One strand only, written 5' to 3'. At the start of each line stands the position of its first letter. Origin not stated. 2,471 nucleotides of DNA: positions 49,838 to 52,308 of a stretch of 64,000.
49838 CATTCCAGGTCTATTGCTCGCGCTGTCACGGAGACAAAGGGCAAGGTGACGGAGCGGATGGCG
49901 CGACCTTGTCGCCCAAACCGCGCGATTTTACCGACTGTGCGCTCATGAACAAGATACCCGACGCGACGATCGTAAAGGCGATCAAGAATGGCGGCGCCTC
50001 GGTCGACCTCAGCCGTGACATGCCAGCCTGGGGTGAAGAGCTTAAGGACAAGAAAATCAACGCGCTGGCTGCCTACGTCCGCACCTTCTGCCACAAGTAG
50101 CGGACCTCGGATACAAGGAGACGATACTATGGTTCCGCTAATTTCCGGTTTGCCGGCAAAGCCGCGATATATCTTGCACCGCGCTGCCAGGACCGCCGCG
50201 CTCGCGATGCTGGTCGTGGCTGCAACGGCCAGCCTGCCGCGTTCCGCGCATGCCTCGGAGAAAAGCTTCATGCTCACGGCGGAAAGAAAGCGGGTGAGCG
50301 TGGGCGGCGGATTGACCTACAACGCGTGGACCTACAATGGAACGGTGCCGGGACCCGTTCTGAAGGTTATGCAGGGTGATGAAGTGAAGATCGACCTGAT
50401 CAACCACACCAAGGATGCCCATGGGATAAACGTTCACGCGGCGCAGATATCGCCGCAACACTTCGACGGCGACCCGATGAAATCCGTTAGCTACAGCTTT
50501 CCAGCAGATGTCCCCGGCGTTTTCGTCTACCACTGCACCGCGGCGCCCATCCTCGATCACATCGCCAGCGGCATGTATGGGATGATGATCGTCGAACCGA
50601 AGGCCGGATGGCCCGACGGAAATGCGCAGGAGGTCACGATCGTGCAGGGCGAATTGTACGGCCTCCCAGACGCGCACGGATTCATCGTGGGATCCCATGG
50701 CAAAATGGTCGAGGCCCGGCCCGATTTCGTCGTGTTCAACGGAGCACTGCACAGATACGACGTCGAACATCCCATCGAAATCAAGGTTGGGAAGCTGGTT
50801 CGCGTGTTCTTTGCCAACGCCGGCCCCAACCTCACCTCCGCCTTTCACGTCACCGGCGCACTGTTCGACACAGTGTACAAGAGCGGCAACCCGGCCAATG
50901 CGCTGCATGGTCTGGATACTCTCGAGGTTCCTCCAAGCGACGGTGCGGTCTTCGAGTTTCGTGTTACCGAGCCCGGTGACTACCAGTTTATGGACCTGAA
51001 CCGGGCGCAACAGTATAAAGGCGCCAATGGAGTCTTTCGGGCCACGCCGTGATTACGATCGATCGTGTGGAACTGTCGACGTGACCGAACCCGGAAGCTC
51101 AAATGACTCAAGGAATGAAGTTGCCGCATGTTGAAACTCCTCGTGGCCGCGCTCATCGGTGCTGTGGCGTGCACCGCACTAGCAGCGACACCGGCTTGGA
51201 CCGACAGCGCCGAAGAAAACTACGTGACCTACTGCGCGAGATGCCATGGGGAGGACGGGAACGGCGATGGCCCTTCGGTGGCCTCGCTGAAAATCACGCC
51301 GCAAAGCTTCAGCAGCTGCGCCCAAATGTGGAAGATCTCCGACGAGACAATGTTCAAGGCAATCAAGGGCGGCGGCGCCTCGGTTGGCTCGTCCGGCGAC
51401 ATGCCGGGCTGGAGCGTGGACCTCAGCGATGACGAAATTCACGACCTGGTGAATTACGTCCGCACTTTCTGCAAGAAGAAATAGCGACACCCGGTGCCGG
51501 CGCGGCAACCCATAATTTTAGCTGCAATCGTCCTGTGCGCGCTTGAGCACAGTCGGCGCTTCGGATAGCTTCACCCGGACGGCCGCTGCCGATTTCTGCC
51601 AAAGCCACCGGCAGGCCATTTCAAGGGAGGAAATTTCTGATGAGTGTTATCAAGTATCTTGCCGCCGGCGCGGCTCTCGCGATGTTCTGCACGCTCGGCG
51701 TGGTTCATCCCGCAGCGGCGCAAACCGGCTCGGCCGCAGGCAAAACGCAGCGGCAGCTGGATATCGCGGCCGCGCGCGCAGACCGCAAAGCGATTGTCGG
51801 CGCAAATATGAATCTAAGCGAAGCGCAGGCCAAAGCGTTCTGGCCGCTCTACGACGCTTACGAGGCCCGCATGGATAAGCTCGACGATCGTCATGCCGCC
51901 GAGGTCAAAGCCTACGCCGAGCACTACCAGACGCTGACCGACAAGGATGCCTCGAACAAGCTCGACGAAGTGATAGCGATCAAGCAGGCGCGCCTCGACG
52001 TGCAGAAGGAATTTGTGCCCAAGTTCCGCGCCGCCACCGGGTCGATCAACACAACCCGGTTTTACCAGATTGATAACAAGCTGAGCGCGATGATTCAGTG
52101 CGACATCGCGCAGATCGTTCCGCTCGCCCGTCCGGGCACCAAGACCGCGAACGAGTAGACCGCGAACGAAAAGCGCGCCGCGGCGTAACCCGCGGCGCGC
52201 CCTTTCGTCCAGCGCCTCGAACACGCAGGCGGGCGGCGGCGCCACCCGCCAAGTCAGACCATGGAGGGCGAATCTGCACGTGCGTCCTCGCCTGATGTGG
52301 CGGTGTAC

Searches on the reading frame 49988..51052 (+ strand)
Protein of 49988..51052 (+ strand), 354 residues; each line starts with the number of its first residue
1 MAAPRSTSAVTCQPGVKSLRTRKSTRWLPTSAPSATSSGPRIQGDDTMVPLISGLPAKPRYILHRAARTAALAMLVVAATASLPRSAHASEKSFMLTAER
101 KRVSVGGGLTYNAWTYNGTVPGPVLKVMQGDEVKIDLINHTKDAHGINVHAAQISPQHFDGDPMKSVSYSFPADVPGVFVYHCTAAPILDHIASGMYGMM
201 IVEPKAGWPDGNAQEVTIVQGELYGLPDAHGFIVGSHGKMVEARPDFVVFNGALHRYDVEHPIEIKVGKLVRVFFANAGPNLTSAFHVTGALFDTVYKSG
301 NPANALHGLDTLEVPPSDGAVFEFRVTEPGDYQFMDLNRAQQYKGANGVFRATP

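Call 3: search_protein_families(library=pfam, proteins=[window:49988-51052:+], max_evalue=0.01)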
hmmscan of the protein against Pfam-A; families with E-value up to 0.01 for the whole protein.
window:49988-51052:+ (354 aa): 2 families
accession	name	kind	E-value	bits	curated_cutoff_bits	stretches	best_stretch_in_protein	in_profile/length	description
PF07732.21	Cu-oxidase_3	-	4.6e-17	62.6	21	1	99-206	3-118/119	Multicopper oxidase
PF07731.20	Cu-oxidase_2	-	1e-11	45.2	20.4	2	251-334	24-115/137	Multicopper oxidase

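Call 28: search_protein_families(library=ncbifam, proteins=[window:50129-51052:+], max_evalue=0.001)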
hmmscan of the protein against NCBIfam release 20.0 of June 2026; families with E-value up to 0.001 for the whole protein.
window:50129-51052:+ (307 aa): 8 families
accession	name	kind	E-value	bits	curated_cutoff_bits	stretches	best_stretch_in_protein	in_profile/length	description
TIGR02376.1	Cu_nitrite_red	equivalog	2.1e-48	165.3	296.3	1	43-304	26-309/326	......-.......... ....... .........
TIGR01480.1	copper_res_A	subfamily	2.2e-14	52.8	478.95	1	19-163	21-168/593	copper resistance system multicopper oxidase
NF008205.1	PRK10965.1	equivalog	4.7e-09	35.6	525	1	39-121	39-121/529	multicopper oxidase CueO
TIGR03388.1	ascorbase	equivalog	9.6e-07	27.8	614.8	1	67-160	23-124/542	L-ascorbate oxidase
TIGR03389.1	laccase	equivalog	2.2e-05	23.5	558.9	1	65-108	23-67/539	laccase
NF008135.0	PRK10883.1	equivalog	3.4e-05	22.5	581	1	46-157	47-165/471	cell division protein FtsP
TIGR04246.1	nitrous_NosZ_Gp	equivalog_domain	0.00015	20.2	625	1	77-157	500-578/578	Sec-dependent nitrous-oxide reductase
TIGR04244.1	nitrous_NosZ_RR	equivalog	0.00024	19.8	625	1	78-155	551-626/627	TAT-dependent nitrous-oxide reductase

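Call 56: search_solved_structures(query=window:50129-51052:+, max_evalue=0.001)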
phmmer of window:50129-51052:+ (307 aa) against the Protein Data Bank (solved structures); distinct sequences matched with E-value up to 0.001: 147 (the best 60 are shown).
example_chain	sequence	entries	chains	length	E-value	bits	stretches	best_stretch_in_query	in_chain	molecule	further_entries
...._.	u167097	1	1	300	4.5e-53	184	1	48-305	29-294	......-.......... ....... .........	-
9kws_A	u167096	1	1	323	1.4e-52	182.3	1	48-305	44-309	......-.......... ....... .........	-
3x1f_A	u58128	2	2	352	1.8e-52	182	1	48-305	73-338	Nitrite reductase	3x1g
3wia_A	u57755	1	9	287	6.4e-52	180.2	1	48-305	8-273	Nitrite reductase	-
3wkq_A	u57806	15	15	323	6.8e-52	180.1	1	48-305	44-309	Nitrite reductase | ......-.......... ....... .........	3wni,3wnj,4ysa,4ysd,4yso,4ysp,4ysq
3wi9_A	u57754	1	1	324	7.8e-52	179.9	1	47-305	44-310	Nitrite reductase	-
3x1e_A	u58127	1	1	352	8.9e-52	179.7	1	48-305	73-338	Nitrite reductase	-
9kwv_A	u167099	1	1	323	1.7e-51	178.8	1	48-305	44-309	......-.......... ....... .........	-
9kwu_A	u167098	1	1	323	3.7e-51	177.7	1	48-305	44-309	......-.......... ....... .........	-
2dv6_A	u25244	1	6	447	5.9e-51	177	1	57-291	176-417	Nitrite reductase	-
6the_A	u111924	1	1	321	1e-50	176.2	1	58-303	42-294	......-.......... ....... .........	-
9kvl_A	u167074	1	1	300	1.3e-50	175.9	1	48-305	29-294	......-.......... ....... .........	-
3wkp_A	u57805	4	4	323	1.8e-50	175.4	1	48-305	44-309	Nitrite reductase | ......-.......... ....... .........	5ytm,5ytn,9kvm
3x1n_A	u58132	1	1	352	2.3e-50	175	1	48-305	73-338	Nitrite reductase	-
6tfd_A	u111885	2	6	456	7.8e-50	173.3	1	57-290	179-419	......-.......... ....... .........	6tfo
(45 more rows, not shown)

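Call 74: search_solved_structures(query=window:50129-51052:+, max_evalue=1e-45, show_alignments=2)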
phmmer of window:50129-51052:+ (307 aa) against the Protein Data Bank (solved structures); distinct sequences matched with E-value up to 1e-45: 17.
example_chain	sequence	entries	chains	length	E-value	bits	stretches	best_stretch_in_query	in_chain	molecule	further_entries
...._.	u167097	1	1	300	4.5e-53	184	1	48-305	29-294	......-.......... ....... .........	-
9kws_A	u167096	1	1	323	1.4e-52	182.3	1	48-305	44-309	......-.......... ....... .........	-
3x1f_A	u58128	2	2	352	1.8e-52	182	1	48-305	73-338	Nitrite reductase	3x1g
3wia_A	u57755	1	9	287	6.4e-52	180.2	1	48-305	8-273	Nitrite reductase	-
3wkq_A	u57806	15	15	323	6.8e-52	180.1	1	48-305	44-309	Nitrite reductase | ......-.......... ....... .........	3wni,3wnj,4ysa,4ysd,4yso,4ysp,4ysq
3wi9_A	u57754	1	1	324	7.8e-52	179.9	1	47-305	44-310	Nitrite reductase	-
3x1e_A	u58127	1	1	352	8.9e-52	179.7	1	48-305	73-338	Nitrite reductase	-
9kwv_A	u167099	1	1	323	1.7e-51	178.8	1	48-305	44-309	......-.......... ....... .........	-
9kwu_A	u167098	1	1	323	3.7e-51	177.7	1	48-305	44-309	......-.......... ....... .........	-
2dv6_A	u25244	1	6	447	5.9e-51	177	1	57-291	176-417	Nitrite reductase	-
6the_A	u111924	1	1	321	1e-50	176.2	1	58-303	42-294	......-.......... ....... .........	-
9kvl_A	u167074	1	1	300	1.3e-50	175.9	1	48-305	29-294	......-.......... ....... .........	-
3wkp_A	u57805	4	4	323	1.8e-50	175.4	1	48-305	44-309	Nitrite reductase | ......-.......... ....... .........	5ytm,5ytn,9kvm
3x1n_A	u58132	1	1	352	2.3e-50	175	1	48-305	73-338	Nitrite reductase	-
6tfd_A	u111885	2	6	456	7.8e-50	173.3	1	57-290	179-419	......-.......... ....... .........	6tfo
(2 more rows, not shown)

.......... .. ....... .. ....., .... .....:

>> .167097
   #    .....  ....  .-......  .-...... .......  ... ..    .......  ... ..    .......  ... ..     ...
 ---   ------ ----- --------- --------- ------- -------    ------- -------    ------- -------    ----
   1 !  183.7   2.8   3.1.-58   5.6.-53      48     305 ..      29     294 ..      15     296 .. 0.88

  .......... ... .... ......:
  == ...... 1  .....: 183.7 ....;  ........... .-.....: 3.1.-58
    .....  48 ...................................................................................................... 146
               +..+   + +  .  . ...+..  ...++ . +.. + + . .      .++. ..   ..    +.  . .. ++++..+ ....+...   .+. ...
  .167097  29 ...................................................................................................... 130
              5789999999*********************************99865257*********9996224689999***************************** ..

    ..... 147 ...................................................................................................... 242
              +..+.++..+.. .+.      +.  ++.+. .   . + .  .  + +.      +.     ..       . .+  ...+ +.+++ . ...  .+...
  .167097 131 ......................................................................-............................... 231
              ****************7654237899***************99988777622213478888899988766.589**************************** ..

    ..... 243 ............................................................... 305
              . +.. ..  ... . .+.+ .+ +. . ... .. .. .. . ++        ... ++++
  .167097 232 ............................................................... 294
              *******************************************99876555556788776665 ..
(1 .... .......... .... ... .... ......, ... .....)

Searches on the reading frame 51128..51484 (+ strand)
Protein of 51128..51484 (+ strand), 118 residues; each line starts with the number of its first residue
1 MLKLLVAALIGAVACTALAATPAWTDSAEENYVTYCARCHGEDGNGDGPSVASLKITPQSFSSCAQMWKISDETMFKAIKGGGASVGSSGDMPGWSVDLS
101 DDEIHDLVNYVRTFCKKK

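Call 3: search_protein_families(library=pfam, proteins=[window:51128-51484:+], max_evalue=0.01)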
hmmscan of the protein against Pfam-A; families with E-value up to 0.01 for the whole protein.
window:51128-51484:+ (118 aa): 2 families
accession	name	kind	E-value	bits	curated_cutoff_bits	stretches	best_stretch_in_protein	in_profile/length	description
PF13442.11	Cytochrome_CBB3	-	1.4e-11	44.9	27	1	26-111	4-68/68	Cytochrome C oxidase, cbb3-type, subunit III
PF00034.26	Cytochrom_C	-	3.2e-07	32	21.3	1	32-113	8-88/90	Cytochrome c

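Call 28: search_protein_families(library=ncbifam, proteins=[window:51128-51484:+], max_evalue=0.001)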
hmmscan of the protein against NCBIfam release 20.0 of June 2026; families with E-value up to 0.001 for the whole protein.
window:51128-51484:+ (118 aa): 3 families
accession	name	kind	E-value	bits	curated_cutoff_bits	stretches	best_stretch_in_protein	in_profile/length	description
TIGR00782.1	ccoP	equivalog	7.9e-08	31.9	179.95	1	26-115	204-282/285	cytochrome-c oxidase, cbb3-type subunit III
NF011054.0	PRK14486.1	equivalog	8e-08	32.1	447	1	29-113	219-289/294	putative bifunctional cbb3-type cytochrome c oxidase subunit II/cytochrome c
TIGR03872.1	cytochrome_MoxG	equivalog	0.00088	19.4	147.8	0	26-115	45-122/133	cytochrome c(L), periplasmic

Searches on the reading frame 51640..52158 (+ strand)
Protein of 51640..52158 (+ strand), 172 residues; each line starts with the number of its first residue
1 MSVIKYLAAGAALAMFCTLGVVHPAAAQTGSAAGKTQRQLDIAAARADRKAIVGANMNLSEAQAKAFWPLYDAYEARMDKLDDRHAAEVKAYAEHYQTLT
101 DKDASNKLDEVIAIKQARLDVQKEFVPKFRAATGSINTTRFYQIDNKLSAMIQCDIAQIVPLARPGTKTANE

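Call 3: search_protein_families(library=pfam, proteins=[window:51640-52158:+], max_evalue=0.01)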
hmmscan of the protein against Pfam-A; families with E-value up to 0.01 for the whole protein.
window:51640-52158:+ (172 aa): 0 families

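Call 27: search_protein_families(library=pfam, proteins=[window:51640-52158:+], max_evalue=10)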
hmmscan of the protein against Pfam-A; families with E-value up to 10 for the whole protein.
window:51640-52158:+ (172 aa): 3 families
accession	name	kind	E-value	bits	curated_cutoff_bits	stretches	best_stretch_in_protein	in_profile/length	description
PF07813.17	LTXXQ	-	0.017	16.3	24.3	1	51-121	7-84/100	LTXXQ motif family protein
PF16542.10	PNKP_ligase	-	0.056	13.1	28.2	1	30-117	157-244/377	PNKP adenylyltransferase domain, ligase domain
PF10615.14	DUF2470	-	0.11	13.4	22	1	80-122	7-45/77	Domain of unknown function (DUF2470)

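Call 28: search_protein_families(library=ncbifam, proteins=[window:51640-52158:+], max_evalue=0.001)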
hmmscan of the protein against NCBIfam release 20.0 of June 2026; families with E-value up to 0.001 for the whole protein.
window:51640-52158:+ (172 aa): 0 families
